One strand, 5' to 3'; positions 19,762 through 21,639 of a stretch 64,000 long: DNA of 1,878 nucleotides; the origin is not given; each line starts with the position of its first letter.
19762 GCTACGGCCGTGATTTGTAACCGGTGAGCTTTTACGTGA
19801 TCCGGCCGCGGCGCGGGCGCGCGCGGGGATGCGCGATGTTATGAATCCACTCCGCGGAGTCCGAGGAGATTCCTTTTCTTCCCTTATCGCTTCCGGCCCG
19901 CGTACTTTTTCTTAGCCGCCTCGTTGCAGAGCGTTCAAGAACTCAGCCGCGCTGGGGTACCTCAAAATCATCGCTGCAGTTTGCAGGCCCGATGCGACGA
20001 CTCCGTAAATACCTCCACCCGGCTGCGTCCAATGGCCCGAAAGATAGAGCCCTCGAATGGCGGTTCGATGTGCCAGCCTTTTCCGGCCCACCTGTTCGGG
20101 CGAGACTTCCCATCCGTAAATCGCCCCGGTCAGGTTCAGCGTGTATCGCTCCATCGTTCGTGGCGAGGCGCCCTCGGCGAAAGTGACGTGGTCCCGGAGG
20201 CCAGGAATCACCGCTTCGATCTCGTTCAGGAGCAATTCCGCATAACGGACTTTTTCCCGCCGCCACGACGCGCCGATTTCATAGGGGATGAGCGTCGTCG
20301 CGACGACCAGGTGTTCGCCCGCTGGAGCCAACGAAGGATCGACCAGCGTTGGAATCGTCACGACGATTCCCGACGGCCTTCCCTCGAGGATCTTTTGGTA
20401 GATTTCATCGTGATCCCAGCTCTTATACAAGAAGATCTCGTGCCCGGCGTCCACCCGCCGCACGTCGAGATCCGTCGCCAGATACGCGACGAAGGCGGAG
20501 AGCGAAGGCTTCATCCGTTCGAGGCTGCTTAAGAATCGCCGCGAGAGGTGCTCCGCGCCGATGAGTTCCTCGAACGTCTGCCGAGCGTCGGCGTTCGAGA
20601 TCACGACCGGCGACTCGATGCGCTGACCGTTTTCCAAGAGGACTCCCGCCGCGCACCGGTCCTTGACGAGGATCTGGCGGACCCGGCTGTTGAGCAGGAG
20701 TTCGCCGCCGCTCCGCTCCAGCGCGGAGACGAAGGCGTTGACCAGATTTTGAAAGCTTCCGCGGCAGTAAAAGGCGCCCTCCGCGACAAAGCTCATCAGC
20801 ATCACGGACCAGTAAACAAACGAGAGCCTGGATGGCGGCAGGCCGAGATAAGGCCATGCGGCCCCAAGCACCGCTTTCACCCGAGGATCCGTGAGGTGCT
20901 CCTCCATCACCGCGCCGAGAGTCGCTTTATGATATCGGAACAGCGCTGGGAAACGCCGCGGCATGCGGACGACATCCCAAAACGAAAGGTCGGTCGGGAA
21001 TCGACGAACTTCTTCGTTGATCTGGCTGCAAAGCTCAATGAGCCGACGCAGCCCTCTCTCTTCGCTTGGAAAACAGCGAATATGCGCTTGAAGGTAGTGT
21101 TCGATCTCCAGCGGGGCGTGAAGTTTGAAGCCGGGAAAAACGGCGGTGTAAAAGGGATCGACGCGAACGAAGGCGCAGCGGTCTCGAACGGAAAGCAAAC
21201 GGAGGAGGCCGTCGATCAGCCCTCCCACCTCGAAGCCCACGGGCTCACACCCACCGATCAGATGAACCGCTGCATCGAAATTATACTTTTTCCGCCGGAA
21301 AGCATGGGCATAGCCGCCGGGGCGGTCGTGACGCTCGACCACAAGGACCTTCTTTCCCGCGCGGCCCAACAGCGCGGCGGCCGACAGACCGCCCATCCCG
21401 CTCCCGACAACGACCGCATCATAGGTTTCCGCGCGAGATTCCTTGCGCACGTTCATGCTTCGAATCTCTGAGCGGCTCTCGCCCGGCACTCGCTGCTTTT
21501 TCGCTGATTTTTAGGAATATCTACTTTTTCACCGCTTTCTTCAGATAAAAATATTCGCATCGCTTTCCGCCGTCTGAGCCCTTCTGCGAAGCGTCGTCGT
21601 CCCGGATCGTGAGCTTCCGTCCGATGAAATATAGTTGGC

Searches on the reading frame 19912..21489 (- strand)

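Call 61: search_protein_families(library=pfam, proteins=[window:19912-21489:-], max_evalue=0.01)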
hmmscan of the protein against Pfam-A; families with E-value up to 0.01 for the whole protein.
window:19912-21489:- (525 aa): 12 families
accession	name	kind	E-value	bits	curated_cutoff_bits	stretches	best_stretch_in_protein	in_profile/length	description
PF01593.30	Amino_oxidase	-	2.3e-24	87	19.8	1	32-509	1-443/443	Flavin containing amine oxidoreductase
PF13450.12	NAD_binding_8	-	1.1e-13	51.7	21.9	1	27-79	1-53/68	NAD(P)-binding Rossmann-like domain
PF01266.30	DAO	-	1.3e-10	41.8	27.9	1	24-59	1-37/353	FAD dependent oxidoreductase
PF00890.30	FAD_binding_2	-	1.4e-07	31.5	20.4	1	24-60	1-37/414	FAD binding domain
PF12831.13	FAD_oxidored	-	3.7e-07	30.2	27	1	24-61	1-38/416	FAD dependent oxidoreductase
PF01494.25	FAD_binding_3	-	2.8e-06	27.3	22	1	23-57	2-36/349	FAD binding domain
PF03486.20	HI0933_like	-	1.6e-05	24.9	50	0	24-58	2-36/244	HI0933-like protein Rossmann domain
PF00070.33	Pyr_redox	-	2.6e-05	25.1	22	1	25-58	2-35/82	Pyridine nucleotide-disulphide oxidoreductase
PF07992.20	Pyr_redox_2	-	3.5e-05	23.8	26.1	1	23-56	1-176/291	Pyridine nucleotide-disulphide oxidoreductase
PF01946.23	Thi4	-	8.6e-05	22.3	26.2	1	23-59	18-55/235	Thi4 family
PF01134.28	GIDA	-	0.0042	16.6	22.1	0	24-52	1-29/391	Glucose inhibited division protein A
PF00996.24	GDI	-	0.01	14.9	23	0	21-62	3-44/436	GDP dissociation inhibitor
